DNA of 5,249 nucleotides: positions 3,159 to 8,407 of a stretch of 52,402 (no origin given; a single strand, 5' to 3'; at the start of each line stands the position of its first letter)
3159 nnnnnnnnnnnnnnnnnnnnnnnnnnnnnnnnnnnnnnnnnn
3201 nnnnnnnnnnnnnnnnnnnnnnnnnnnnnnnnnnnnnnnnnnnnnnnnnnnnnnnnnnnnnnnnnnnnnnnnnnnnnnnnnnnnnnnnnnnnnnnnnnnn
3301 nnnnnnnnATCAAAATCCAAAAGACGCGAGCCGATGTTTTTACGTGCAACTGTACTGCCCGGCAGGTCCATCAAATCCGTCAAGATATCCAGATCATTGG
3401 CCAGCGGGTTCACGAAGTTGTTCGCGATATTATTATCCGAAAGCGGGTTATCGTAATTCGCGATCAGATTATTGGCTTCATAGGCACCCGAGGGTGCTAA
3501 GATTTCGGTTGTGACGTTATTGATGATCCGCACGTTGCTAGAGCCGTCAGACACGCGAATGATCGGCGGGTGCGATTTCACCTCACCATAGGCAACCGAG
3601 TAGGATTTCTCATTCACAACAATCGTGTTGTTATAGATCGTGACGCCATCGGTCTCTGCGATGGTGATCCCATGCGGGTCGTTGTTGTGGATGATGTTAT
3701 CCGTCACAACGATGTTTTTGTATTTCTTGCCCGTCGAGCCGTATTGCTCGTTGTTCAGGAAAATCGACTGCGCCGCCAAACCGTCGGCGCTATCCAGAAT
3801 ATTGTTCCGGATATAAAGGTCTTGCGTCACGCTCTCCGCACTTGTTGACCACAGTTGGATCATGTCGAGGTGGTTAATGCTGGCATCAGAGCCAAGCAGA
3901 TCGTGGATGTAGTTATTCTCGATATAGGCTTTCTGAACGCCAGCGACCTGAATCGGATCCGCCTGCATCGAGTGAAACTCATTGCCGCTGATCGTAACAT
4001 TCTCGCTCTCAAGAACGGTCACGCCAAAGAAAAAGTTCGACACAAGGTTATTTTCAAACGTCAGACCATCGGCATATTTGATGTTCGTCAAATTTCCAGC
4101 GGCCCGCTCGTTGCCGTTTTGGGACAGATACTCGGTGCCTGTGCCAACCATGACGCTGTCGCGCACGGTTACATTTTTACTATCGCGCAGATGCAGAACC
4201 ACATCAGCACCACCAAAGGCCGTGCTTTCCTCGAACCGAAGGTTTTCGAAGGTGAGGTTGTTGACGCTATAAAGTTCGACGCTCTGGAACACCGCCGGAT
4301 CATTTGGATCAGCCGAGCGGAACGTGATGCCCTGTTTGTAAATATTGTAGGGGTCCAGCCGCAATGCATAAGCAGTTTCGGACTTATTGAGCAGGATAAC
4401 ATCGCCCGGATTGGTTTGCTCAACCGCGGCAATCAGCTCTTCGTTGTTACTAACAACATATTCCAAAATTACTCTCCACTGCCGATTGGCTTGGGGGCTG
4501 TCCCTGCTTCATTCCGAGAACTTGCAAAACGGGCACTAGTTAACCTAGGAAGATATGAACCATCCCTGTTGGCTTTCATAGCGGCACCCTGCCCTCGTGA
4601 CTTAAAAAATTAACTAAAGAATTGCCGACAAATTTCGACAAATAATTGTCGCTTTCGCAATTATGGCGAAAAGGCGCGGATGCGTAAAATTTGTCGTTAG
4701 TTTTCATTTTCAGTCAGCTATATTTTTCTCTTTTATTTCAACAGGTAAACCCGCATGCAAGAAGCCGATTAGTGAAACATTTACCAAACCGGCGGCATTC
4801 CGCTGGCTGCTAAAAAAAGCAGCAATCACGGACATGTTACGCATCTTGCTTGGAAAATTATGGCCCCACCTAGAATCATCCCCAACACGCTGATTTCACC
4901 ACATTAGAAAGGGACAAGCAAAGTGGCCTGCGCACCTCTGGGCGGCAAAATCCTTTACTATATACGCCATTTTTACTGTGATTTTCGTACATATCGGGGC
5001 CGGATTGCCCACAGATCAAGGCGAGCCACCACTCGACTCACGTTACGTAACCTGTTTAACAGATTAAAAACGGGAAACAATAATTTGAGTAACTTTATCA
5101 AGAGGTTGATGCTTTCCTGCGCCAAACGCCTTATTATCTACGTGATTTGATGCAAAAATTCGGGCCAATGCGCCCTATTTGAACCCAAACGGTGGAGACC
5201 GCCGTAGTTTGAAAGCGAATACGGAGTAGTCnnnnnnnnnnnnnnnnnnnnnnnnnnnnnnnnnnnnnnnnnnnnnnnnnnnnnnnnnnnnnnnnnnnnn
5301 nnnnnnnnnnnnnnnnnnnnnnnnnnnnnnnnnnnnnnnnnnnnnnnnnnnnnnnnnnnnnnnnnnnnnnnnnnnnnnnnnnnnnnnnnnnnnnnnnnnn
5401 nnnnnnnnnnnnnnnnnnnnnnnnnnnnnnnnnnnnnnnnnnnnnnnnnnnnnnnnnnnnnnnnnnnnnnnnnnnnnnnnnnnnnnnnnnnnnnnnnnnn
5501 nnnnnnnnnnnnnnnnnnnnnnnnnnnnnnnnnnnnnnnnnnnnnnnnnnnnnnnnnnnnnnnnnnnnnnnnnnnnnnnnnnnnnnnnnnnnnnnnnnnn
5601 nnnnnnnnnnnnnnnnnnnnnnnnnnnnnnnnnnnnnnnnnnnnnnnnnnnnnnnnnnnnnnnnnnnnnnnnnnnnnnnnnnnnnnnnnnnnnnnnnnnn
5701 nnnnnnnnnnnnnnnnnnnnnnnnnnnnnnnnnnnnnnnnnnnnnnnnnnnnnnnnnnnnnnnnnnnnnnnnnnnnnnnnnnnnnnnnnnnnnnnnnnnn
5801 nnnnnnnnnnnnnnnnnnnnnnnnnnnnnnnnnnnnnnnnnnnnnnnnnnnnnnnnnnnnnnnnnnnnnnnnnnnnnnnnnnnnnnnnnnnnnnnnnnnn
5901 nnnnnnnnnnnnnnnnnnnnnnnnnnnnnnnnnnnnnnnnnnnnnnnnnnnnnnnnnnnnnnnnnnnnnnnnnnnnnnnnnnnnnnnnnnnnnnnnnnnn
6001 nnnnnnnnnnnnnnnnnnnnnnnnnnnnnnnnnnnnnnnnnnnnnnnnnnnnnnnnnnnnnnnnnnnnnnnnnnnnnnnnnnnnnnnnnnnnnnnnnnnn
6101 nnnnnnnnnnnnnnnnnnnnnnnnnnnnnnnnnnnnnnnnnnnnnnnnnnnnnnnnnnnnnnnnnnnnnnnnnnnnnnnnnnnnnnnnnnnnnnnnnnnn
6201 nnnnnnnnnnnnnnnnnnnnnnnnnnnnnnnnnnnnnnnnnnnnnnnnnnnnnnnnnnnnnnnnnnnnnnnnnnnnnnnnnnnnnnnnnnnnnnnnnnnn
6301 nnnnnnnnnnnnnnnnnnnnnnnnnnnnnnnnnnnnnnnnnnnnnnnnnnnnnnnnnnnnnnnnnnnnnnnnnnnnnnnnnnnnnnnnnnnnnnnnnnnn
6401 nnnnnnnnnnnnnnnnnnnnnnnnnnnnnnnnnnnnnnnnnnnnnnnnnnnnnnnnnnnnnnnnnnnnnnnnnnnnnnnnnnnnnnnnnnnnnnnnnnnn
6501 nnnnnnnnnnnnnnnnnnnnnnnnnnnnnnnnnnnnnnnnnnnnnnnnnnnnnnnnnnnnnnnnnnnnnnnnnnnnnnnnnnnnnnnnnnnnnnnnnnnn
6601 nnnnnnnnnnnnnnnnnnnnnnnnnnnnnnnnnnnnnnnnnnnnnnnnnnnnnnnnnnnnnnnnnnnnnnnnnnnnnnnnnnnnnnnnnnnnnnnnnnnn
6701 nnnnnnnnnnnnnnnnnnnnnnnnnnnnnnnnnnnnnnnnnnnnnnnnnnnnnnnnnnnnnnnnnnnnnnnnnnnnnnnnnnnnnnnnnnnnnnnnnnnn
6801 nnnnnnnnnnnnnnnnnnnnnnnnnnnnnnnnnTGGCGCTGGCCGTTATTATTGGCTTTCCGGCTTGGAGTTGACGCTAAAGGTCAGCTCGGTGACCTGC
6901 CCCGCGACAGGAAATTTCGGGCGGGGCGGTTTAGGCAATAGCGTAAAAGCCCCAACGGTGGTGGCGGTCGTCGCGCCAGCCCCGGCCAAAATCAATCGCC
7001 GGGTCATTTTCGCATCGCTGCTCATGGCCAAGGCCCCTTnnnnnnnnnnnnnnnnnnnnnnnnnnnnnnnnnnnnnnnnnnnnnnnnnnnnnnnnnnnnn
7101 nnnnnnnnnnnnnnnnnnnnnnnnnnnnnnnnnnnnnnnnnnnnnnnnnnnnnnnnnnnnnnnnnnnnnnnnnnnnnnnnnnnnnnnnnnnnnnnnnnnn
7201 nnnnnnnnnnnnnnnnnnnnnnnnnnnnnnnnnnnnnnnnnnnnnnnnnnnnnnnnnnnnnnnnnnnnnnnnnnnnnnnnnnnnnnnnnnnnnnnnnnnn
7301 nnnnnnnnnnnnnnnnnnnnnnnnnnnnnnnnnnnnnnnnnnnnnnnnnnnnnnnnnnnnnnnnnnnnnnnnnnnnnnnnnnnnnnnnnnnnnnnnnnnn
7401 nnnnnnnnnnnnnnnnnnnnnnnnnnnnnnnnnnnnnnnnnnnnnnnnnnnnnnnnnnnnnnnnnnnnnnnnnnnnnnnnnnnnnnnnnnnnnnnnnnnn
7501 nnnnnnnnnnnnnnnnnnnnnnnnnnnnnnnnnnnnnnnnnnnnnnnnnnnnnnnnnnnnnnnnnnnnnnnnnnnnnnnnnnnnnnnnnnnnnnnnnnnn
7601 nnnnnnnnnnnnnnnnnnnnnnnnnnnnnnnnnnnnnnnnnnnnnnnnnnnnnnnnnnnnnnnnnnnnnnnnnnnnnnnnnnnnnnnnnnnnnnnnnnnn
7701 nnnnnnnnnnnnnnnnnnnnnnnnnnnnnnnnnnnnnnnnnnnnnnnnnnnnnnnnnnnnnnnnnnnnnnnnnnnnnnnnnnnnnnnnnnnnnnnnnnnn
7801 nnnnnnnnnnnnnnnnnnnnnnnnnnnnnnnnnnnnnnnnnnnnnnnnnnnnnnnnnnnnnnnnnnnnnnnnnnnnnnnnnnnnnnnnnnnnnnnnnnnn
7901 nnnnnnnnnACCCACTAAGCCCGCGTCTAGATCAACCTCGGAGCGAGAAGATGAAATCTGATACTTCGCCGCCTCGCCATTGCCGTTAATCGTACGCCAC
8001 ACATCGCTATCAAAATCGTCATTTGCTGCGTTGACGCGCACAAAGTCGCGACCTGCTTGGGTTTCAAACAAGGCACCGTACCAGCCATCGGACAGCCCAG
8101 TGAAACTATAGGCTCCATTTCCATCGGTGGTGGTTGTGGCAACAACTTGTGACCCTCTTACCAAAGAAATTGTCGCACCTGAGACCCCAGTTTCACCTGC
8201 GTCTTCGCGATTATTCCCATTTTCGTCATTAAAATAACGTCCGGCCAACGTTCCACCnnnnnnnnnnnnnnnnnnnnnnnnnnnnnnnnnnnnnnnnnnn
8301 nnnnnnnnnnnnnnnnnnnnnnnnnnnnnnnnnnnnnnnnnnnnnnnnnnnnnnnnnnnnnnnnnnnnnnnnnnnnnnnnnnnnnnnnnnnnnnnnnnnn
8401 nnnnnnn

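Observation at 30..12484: Three giant SdrD-B-repeat proteins (12 repeats in total) all lack any N-terminal export signal; candidate non-Sec (T1SS-like) substrates with acidic-then-hydrophobic C-termini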

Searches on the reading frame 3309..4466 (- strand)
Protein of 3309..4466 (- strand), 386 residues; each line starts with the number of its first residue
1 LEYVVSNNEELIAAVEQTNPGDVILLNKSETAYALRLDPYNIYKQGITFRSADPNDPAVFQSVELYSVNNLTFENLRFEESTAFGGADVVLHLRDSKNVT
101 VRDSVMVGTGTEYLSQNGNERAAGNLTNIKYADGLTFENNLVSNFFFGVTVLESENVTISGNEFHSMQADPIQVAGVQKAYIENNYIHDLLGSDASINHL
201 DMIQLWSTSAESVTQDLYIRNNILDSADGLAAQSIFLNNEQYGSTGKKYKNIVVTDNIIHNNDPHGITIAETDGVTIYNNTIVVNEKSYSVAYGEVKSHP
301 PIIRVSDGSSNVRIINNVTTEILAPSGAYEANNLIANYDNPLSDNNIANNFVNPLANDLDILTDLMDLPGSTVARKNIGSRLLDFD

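Call 34: search_solved_structures(query=window:3309-4466:-, max_evalue=1)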
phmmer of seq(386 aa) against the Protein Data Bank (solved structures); distinct sequences matched with E-value up to 1: 2.
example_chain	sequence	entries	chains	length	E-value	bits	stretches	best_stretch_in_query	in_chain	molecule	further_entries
8pvs_A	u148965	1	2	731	0.25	13.5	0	119-203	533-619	Alpha-1,3-galactosidase B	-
6qm7_K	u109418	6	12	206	0.64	12.2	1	312-368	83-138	Proteasome beta4 chain | Proteasome subunit family protein | Proteasome subunit beta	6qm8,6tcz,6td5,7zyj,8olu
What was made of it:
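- Tried and rejected: A sequence search of the P1 beta-helix domain against PDB gave nothing significant (call 34).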

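Call 63: predict_structure(alignment_id=A3)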
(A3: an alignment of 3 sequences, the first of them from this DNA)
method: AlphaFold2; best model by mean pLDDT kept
length: 386 residues; sequences in the alignment: 3
mean_pLDDT: 76.1   pTM: 0.78
mean pLDDT of the five models: 76.1, 74.5, 73.9, 70.7, 68.5
residues with pLDDT >= 90: 172; 70-90: 86; 50-70: 49; < 50: 79
segments of 3 or more residues with pLDDT < 50: 112-121, 192-198, 241-243, 290-298, 339-386
pLDDT, mean of each block of 10 residues (from residue 1): 97 94 96 88 86 95 92 95 62 94 88 44 73 96 86 96 84 92 89 50 76 89 75 70 67 91 78 92 65 48 87 89 90 66 35 33 35 35 31
secondary structure, 60 per line:
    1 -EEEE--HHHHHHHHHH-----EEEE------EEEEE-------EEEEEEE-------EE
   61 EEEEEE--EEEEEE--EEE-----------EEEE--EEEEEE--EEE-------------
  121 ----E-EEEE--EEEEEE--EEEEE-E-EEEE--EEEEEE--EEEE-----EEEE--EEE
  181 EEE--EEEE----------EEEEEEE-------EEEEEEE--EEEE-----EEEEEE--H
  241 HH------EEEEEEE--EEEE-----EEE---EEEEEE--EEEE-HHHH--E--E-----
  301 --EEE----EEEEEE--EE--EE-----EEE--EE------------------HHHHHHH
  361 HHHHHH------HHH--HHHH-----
elements in order: E2-5 H8-17 E23-26 E33-37 E45-51 E59-66 E69-74 E77-79 E91-94 E97-102 E105-107 E127-130 E133-138 E141-145 E149-152 E155-160 E163-166 E172-175 E178-183 E186-189 E200-206 E214-220 E223-226 E232-237 E249-255 E258-261 E267-269 E273-278 E281-284 H286-289 E303-305 E310-315 E329-331 H354-366 H378-381

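Call 68: fold_search(model_id=the predicted structure, library=pdb)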
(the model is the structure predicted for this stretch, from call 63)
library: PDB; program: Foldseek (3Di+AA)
matches with E <= 10: 391; with E <= 0.001: 29
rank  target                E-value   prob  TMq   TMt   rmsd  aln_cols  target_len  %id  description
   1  1nhc_A                5.2e-06  1.00  0.44  0.49   9.2       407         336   10  Structural insights into the processivity of endopolygalacturonase I from Aspergillus niger (released 2003-11-25)
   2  9i4f_A                5.8e-06  1.00  0.40  0.29  13.3       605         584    9  Blood Type B-converting alpha-1,3-galactosidase PpaGal from Pedobacter panaciterrae in its apo form (released 2025-03-12)
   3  6kfn                  2.2e-05  1.00  0.42  0.53   7.6       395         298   13  Crystal structure of alginate lyase from Paenibacillus sp. str. FPU-7 (released 2019-10-30)
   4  9ozl_D                3.8e-05  1.00  0.51  0.54   8.6       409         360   15  Crystal structure of the polysaccharide lyase RbmB from Vibrio cholerae (released 2026-03-11)
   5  2uve_B                5.7e-05  1.00  0.34  0.25  12.7       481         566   12  Structure of Yersinia enterocolitica Family 28 Exopolygalacturonase (released 2007-05-08)
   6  9ozl_A                6.0e-05  1.00  0.50  0.53   8.7       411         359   14  Crystal structure of the polysaccharide lyase RbmB from Vibrio cholerae (released 2026-03-11)
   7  2inu_A                9.9e-05  1.00  0.44  0.42  11.0       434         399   13  Crystal structure of Inulin fructotransferase in the absence of substrate (released 2006-12-26)
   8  9ozl_B                1.0e-04  1.00  0.47  0.51   9.9       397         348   13  Crystal structure of the polysaccharide lyase RbmB from Vibrio cholerae (released 2026-03-11)
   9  9ozd_B                1.2e-04  1.00  0.51  0.53   8.8       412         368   14  Crystal structure of the polysaccharide lyase RbmB from Vibrio cholerae bound to Vibrio Polysaccharide (released 2026-03-11)
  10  9ozl_C                1.6e-04  1.00  0.48  0.52   7.7       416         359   13  Crystal structure of the polysaccharide lyase RbmB from Vibrio cholerae (released 2026-03-11)
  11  9ozd_A                1.9e-04  1.00  0.48  0.50   9.6       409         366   13  Crystal structure of the polysaccharide lyase RbmB from Vibrio cholerae bound to Vibrio Polysaccharide (released 2026-03-11)
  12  7o84_A                2.1e-04  1.00  0.36  0.35  12.0       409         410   14  Structure of the PL6 family alginate lyase Pedsa0632 from Pseudopedobacter saltans in complex with substrate (released 2021-07-28)
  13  2uvf_B                2.2e-04  1.00  0.39  0.29  12.6       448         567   14  Structure of Yersinia enterocolitica Family 28 Exopolygalacturonase in Complex with Digalaturonic Acid (released 2007-05-08)
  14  9ozd_C                2.8e-04  1.00  0.46  0.48   9.3       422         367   13  Crystal structure of the polysaccharide lyase RbmB from Vibrio cholerae bound to Vibrio Polysaccharide (released 2026-03-11)
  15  8yk2_B                3.1e-04  1.00  0.46  0.29   9.6       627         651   11  Blood group B alpha-1,3-galactosidase AgaBb from Bifidobacterium bifidum, construct T7-tag_24-700 (released 2024-07-10)
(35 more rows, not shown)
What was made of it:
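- Closest known: Azotobacter AlgE mannuronan C5-epimerases. Same: The AlgE4 and AlgE6 A-modules are among the fold hits for P1 (call 68).
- Tried and rejected: Fold search was needed (call 68).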

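Call 84: find_related_loci(query=A3, collection=metagenome_contigs, flank=10000)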
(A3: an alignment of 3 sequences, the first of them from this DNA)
Query A3 (386 aa) in metagenome_contigs; peptide patterns used: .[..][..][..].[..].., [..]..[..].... (x = any residue, [..] = any of these).
443 stretches matched a pattern; 4 encode a relative of the query (tblastn E <= 1e-3); 4 distinct loci.
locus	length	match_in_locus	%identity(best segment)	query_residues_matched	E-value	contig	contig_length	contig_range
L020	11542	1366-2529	36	5-382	6e-58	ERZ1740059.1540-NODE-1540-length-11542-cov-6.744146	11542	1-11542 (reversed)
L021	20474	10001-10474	28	178-314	3e-8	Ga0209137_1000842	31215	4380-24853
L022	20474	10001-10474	28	178-314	3e-8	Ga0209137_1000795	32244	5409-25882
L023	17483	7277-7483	33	40-139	8e-6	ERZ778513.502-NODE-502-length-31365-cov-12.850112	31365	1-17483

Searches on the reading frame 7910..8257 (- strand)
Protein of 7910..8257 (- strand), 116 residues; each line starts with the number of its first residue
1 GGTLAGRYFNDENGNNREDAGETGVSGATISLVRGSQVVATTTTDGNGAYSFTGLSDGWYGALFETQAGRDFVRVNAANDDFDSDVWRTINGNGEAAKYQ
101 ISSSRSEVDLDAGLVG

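Call 41: search_solved_structures(query=window:7910-8257:-, max_evalue=0.01, show_alignments=2)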
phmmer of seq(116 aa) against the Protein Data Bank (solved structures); distinct sequences matched with E-value up to 0.01: 4.
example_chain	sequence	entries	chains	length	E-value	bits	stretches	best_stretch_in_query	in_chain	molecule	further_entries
10ps_A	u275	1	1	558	1.9e-08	37.7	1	8-83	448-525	Serine-aspartate repeat-containing protein D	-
3irp_X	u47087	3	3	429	3.8e-06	30.3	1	5-115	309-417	Uro-adherence factor A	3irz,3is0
3is1_X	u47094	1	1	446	4.1e-06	30.2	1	5-115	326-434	Uro-adherence factor A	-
4jdz_A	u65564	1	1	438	0.00088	22.7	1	8-94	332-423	Ser-Asp rich fibrinogen/bone sialoprotein-binding protein SdrD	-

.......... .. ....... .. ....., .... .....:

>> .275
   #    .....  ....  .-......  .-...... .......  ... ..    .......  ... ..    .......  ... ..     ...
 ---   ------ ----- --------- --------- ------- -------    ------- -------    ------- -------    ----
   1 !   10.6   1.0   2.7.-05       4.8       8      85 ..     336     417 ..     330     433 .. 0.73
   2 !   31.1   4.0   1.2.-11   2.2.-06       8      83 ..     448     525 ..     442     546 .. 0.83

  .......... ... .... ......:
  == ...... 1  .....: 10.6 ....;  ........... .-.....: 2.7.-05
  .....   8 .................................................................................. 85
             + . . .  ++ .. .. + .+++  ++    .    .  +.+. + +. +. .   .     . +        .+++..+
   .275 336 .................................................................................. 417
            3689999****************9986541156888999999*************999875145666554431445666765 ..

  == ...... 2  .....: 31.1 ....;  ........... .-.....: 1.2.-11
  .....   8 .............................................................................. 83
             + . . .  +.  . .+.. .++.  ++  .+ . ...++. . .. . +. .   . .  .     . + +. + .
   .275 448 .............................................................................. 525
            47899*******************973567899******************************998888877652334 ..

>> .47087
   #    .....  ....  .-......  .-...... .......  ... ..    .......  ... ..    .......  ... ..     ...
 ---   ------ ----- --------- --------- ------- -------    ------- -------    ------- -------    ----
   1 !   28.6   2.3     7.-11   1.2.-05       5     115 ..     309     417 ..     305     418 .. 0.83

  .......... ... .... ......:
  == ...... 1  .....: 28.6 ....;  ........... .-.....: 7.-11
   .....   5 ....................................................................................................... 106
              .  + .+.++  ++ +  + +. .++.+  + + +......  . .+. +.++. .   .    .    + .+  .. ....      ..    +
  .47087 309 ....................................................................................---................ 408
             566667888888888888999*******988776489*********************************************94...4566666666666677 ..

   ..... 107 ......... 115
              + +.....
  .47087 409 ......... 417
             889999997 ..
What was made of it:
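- On SdrD_B (Cna-B-like) Ca2+-binding repeat domain: The repeats align to SdrD and UafA structures (call 41).
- Closest known: Staphylococcal MSCRAMMs SdrC/SdrD and UafA. Same: E = 2e-8 to a PDB SdrD chain, and the EF-hand-like Ca2+ loop aligns (call 41).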
